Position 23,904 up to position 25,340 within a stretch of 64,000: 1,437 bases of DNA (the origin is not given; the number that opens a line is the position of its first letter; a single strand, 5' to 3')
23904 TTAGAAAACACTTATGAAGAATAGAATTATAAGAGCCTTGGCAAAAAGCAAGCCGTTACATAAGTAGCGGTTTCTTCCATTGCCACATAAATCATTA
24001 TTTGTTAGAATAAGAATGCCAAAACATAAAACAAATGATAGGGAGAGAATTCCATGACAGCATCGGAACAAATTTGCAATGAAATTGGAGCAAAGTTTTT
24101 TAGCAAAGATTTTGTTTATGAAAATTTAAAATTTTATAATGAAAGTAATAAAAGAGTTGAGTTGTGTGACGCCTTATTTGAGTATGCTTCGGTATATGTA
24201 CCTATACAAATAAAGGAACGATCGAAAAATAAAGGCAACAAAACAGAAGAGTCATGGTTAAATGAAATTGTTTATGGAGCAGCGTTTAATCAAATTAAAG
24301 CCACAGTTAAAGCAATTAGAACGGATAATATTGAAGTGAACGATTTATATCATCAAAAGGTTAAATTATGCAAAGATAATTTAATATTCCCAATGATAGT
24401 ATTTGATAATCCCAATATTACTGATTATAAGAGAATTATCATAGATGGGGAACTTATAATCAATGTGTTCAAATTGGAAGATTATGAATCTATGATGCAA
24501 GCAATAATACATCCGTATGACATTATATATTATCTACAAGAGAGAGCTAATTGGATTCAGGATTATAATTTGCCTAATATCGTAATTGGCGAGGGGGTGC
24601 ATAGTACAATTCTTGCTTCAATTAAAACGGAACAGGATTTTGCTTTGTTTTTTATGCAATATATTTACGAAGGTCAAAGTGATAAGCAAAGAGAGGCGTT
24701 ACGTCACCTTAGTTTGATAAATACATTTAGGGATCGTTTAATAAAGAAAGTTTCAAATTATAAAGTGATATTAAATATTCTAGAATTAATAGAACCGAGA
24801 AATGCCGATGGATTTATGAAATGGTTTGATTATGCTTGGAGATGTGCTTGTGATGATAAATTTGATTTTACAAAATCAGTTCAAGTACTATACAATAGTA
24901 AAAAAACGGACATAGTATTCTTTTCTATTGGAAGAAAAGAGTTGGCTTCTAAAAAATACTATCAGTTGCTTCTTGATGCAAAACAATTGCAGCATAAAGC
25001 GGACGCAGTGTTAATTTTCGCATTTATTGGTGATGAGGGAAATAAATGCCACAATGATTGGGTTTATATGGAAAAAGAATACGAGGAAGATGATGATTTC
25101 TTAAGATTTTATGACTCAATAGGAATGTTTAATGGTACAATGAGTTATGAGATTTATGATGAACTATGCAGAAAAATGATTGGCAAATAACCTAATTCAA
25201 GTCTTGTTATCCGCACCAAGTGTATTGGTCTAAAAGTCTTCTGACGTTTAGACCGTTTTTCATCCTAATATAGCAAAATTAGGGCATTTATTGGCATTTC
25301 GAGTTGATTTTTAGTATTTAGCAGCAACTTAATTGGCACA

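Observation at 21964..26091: Low-GC four-gene block (unknown + cyclase-like + PD-(D/E)xK-like + HEPN-like) beside tRNA-Ser: candidate undescribed anti-phage defence locus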

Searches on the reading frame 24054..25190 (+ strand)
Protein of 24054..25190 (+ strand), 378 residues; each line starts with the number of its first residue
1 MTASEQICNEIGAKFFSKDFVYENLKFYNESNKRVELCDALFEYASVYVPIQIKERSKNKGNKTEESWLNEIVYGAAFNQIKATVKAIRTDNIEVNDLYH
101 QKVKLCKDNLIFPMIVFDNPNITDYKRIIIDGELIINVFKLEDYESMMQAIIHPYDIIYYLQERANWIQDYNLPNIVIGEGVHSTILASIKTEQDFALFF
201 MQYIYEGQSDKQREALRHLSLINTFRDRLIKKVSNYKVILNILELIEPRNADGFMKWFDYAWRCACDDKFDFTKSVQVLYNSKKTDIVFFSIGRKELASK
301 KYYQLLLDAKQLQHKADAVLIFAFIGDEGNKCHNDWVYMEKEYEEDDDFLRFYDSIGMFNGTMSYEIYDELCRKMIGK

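Call 4: search_protein_families(library=pfam, proteins=[window:24054-25190:+], max_evalue=1)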
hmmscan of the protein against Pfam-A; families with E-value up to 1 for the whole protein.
window:24054-25190:+ (378 aa): 1 family
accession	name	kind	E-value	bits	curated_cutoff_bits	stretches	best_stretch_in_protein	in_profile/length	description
PF22277.2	EncFtn-like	-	0.099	12.9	27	0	90-111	24-45/85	EncFtn-like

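Call 5: search_protein_families(library=padloc, proteins=[window:24054-25190:+], max_evalue=1)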
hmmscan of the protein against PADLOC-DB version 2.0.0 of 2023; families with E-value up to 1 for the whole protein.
window:24054-25190:+ (378 aa): 0 families

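Call 6: search_protein_families(library=ncbifam, proteins=[window:24054-25190:+], max_evalue=1)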
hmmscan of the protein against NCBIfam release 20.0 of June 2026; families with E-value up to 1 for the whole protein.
window:24054-25190:+ (378 aa): 0 families

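Call 7: search_protein_families(library=phrogs, proteins=[window:24054-25190:+], max_evalue=1)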
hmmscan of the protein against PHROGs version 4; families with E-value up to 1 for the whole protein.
window:24054-25190:+ (378 aa): 2 families
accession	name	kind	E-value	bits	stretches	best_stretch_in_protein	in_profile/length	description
phrog_35503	-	unknown function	0.074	14.5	0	256-286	30-60/134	-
phrog_534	-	DNA, RNA and nucleotide metabolism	0.38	11.8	0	73-101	34-62/87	DNA binding protein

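Call 16: search_solved_structures(query=window:24054-25190:+, max_evalue=10)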
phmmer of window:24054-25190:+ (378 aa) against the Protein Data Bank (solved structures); distinct sequences matched with E-value up to 10: 0.

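Call 20: find_homologous_proteins(query=window:24054-25190:+, max_evalue=0.01)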
Query window:24054-25190:+ (378 aa): 68 proteins with E <= 0.01 among 1543 candidates.
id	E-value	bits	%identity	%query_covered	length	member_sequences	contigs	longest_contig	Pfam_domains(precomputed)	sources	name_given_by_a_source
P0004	1.2e-228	777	90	100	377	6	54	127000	-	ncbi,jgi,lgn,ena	-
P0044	6.7e-219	745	85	100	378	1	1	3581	-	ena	-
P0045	1.4e-209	714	82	99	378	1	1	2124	-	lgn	-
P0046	3.9e-209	713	83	100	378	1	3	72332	-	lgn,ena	-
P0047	6.5e-203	692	79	99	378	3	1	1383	-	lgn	-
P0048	3.3e-202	690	79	99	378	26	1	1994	-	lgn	-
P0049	2.1e-201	687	80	99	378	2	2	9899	-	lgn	-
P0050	6.8e-195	666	77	99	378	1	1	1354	-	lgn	-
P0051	5.8e-183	626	71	99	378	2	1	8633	-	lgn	-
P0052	3.0e-182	624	72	100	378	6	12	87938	-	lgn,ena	-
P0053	4.5e-181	620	70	100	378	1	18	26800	-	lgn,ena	-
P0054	7.5e-179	613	69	100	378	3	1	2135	-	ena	-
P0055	8.6e-177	606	69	99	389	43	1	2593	-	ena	-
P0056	1.1e-171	589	68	100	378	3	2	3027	-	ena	-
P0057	1.1e-168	579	66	100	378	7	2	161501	-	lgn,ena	-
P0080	1.8e-118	414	53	95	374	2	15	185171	-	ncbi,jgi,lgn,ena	jgi:hypothetical protein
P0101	2.2e-107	378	45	98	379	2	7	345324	-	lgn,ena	-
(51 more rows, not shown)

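Call 29: find_encoding_contigs(protein=P0101, flank=7000, max_places=3)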
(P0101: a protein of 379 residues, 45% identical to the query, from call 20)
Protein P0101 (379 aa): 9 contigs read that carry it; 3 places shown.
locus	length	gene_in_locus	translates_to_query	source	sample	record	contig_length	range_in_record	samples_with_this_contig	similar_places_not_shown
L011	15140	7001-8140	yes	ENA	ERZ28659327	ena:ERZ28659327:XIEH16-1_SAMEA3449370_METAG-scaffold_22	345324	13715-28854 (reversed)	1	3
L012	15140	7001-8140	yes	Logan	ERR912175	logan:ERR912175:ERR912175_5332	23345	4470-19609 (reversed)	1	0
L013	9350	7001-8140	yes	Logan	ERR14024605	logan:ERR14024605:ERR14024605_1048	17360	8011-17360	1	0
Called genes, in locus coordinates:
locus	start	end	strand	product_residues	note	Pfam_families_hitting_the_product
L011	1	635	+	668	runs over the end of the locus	PF13175:AAA_15 (faint), PF13476:AAA_23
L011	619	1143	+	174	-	-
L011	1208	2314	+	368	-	PF14072:DndB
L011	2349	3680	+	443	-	PF01507:PAPS_reduct (weak)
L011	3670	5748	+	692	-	PF13476:AAA_23, PF13514:AAA_27 (weak), PF13555:AAA_29 (faint)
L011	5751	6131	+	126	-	PF08870:DndE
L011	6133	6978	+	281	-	-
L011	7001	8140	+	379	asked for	-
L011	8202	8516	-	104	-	-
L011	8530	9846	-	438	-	PF14284:PcfJ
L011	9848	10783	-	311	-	PF14058:PcfK (faint), PF01624:MutS_I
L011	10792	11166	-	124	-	-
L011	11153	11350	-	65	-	-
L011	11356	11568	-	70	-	-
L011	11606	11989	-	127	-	-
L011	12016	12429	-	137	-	-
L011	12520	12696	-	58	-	PF12728:HTH_17 (weak)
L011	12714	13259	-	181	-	PF07275:ArdA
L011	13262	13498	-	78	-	-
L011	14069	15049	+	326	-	PF02661:Fic, PF21247:Fic-like_C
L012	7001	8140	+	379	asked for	-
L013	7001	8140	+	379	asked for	-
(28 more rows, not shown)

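Call 30: find_encoding_contigs(protein=P0080, flank=7000, max_places=4)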
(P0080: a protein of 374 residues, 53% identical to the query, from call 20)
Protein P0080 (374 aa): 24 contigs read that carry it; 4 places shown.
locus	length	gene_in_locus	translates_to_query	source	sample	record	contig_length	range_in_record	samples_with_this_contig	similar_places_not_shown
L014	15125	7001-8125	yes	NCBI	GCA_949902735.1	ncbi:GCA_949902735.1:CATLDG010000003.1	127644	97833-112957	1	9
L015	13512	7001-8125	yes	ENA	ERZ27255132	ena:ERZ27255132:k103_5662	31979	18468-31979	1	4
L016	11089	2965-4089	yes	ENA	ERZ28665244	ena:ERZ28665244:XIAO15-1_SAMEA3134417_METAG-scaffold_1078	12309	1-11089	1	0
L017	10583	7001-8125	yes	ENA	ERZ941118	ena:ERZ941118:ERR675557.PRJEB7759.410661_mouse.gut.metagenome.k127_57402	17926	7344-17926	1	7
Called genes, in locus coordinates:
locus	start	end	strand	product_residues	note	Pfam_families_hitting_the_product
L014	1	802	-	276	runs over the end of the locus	PF02384:N6_Mtase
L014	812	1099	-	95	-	-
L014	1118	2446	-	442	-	PF14284:PcfJ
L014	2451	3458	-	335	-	PF14058:PcfK (weak), PF01624:MutS_I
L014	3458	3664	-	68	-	-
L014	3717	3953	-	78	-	-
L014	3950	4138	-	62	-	-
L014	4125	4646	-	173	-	-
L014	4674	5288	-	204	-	-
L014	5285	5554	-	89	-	-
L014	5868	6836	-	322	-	PF14022:DUF4238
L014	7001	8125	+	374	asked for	-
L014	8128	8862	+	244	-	-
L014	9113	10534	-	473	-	PF13102:Phage_int_SAM_5 (faint), PF00589:Phage_integrase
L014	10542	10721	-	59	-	-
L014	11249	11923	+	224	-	PF00072:Response_reg, PF00486:Trans_reg_C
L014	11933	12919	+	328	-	PF02518:HATPase_c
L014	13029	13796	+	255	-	PF00005:ABC_tran, PF13304:AAA_21 (faint)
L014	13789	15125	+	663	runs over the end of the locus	PF02687:FtsX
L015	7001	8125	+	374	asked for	-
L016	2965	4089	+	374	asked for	-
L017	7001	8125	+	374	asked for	-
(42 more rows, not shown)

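Call 35: search_protein_families(library=pfam, proteins=[L007:8485-9132:+, L014:8128-8862:+, L011:6133-6978:+, L007:5358-6890:+, L007:4324-5361:+, L014:5868-6836:-], max_evalue=0.1)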
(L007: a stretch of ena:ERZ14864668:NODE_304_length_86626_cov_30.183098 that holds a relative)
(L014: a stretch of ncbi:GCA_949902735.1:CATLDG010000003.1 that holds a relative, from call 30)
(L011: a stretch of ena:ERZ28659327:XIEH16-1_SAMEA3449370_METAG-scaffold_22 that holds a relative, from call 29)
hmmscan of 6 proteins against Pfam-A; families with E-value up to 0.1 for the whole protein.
L007:8485-9132:+ (215 aa): 2 families
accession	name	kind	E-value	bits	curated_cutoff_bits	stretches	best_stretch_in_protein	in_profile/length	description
PF25432.1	FF_PRPF40A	-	0.034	14.4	27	0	176-207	29-60/60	PRPF40A-like, FF domain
PF19025.5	DUF5751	-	0.065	13.5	27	1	45-87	67-107/116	Family of unknown function (DUF5751)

L014:8128-8862:+ (244 aa): 0 families

L011:6133-6978:+ (281 aa): 1 family
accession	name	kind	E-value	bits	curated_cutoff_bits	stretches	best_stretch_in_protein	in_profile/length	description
PF11646.13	DUF3258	-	0.086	13.4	25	0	93-139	46-96/116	Protein of unknown function DUF3258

L007:5358-6890:+ (510 aa): 4 families
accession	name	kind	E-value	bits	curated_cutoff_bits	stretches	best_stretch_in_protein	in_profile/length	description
PF00009.33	GTP_EFTU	-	1.5e-06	28.4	26.5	1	3-219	4-187/188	Elongation factor Tu GTP binding domain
PF01926.29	MMR_HSR1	-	5.5e-05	23.7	21.9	1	64-132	23-100/113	50S ribosome-binding GTPase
PF23887.1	Phage_Gene47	-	0.0013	18.7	27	1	446-478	12-43/65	Phage L5 gene 47-like protein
PF00910.28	RNA_helicase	-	0.007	17.3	21.5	1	5-65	1-63/105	RNA helicase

L007:4324-5361:+ (345 aa): 5 families
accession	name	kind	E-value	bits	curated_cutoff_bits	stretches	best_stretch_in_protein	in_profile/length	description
PF00132.30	Hexapep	-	7e-12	45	27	2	187-222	1-36/36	Bacterial transferase hexapeptide (six repeats)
PF25084.1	LbH_EIF2B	-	2.6e-05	24.6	54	1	188-236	45-91/105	EIF2B subunit epsilon LbH domain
PF21711.3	DCTN5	-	0.00066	19.8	40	0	197-222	99-124/182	Dynactin subunit 5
PF25247.1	LbH_GLGC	-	0.00087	19.7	27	1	144-224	22-103/135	GLGC left-handed parallel beta-helix domain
PF14602.12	Hexapep_2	-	0.012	15.7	27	1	190-221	4-33/34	Hexapeptide repeat of succinyl-transferase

L014:5868-6836:- (322 aa): 2 families
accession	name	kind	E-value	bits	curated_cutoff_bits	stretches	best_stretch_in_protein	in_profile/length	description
PF14022.11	DUF4238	-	3.3e-19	69.8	27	1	3-298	2-277/281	Protein of unknown function (DUF4238)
PF16589.12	BRCT_2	-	0.092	13.5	27.3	0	27-61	18-52/86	BRCT domain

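Call 38: search_dna_similar(query=window:24054-25190:+, collection=phages, mode=protein, max_evalue=0.001, max_rows=20)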
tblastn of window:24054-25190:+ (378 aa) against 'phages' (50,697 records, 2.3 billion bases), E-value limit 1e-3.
No match.

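Call 83: search_protein_families(library=pfam, proteins=[L025:9032-9682:+, L025:9703-10575:+, L025:5492-6223:-, L026:2773-4239:+, L026:4269-5222:-, L027:5698-7701:+, L027:973-2424:+, L028:5719-6621:+, L028:9096-9923:-, L029:5416-6480:-], max_evalue=0.001)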
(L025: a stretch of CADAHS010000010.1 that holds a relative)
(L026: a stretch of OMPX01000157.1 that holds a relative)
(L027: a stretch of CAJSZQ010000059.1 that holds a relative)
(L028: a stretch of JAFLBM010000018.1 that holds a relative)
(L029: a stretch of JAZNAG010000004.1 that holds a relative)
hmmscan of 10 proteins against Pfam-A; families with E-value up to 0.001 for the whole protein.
L025:9032-9682:+ (216 aa): 1 family
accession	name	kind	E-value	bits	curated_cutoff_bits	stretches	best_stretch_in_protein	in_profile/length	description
PF10137.14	CAP12-PCTIR_TIR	-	5.5e-38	130.1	24.7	1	70-191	1-119/119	CAP12/Pycsar effector protein, TIR domain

L025:9703-10575:+ (290 aa): 1 family
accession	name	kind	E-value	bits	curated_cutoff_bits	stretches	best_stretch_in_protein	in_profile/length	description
PF20016.6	ThsA_Macro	-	3.3e-42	144.7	25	1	85-277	1-182/183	Thoeris protein ThsA, Macro domain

L025:5492-6223:- (243 aa): 2 families
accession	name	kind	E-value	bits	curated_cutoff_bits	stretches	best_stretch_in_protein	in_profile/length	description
PF04397.21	LytTR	-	1.1e-14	54.9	22.6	1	144-234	5-96/98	LytTr DNA-binding domain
PF00072.30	Response_reg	-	1.1e-11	45.3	30.2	1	6-93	3-84/111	Response regulator receiver domain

L026:2773-4239:+ (488 aa): 2 families
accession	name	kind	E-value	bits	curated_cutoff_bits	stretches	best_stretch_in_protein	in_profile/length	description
PF13286.11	HD_assoc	-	5e-16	59.5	22.2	2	464-484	70-90/91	Phosphohydrolase-associated domain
PF01966.28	HD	-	1.5e-11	45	22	1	74-124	1-49/116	HD domain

L026:4269-5222:- (317 aa): 4 families
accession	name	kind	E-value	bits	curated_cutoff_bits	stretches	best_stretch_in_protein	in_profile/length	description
PF00589.27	Phage_integrase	-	2.7e-41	141.7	27.1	1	147-298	19-170/172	Phage integrase family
PF02899.23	Phage_int_SAM_1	-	1.8e-08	35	22.3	1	23-94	1-80/83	Phage integrase, N-terminal SAM-like domain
PF13495.12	Phage_int_SAM_4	-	2.7e-06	28.1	27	1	23-98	2-83/85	Phage integrase, N-terminal SAM-like domain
PF13102.12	Phage_int_SAM_5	-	0.00027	21.7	22.3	1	23-106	3-95/98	Phage integrase SAM-like domain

L027:5698-7701:+ (667 aa): 6 families
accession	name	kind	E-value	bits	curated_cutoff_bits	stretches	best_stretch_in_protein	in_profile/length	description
PF01653.23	DNA_ligase_aden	-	3.7e-45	154.9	27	1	64-304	2-252/253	NAD-dependent DNA ligase adenylation domain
PF03120.22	DNA_ligase_OB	-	3.6e-19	68.9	32.9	1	308-378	1-71/79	NAD-dependent DNA ligase OB-fold domain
PF00533.33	BRCT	-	1.9e-13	50.9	21.3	1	591-666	2-78/78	BRCA1 C Terminus (BRCT) domain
PF12738.14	PTCB-BRCT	-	1.9e-05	25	22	1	611-658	13-60/63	twin BRCT domain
PF22745.1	Nlig-Ia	-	0.00015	22.8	27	1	18-46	19-47/92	DNA ligase-like, N-terminal NAD+-binding domain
PF12826.13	HHH_2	-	0.00043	20.8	27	0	503-565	3-62/64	Helix-hairpin-helix motif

L027:973-2424:+ (483 aa): 3 families
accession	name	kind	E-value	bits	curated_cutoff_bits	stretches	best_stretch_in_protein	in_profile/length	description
PF04326.19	SLFN_AlbA_2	-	7.7e-17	62.4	25.3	1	15-124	1-112/118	Schlafen, AlbA_2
PF21247.3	Fic-like_C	-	2.5e-11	43.7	27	1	426-480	6-61/64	Filamentation induced by cAMP protein Fic-like, C-terminal domain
PF13749.12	HATPase_c_4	-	1.7e-05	25.1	26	1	334-382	36-85/89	Putative ATP-dependent DNA helicase recG C-terminal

L028:5719-6621:+ (300 aa): 2 families
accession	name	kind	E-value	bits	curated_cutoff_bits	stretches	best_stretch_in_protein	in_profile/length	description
PF18818.7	MPTase-PolyVal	-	5.7e-35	120.6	27.5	1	160-275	13-124/126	Zincin-like metallopeptidase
PF08401.16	ArdcN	-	1.6e-30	106.3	22.6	1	12-121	2-123/123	N-terminal domain of anti-restriction factor ArdC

L028:9096-9923:- (275 aa): 0 families

L029:5416-6480:- (354 aa): 0 families

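Call 111: search_dna_similar(query=window:24054-25190:+, collection=plasmids, mode=protein, max_evalue=0.001, max_rows=15)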
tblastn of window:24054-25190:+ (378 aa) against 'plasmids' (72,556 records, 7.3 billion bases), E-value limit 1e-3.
Records with a match: 2; places in all: 2; records where one place covers at least 80% of the query: 2.
Best place of each record, by identity: <60% 2.
By first word of the organism name: Vibrio 2.
By predicted mobility (MOB-suite, as given by PLSDB): mobilizable 2.
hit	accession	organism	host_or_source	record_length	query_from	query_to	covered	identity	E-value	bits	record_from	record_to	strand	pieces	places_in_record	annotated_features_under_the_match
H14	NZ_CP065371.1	Vibrio parahaemolyticus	Penaeus vannamei (Whiteleg shrimp)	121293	5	348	91%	19.9%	1e-4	52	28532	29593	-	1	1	hypothetical protein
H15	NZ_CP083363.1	Vibrio parahaemolyticus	Penaeus vannamei (Whiteleg shrimp)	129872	5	348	91%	19.9%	1e-4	52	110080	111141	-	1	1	hypothetical protein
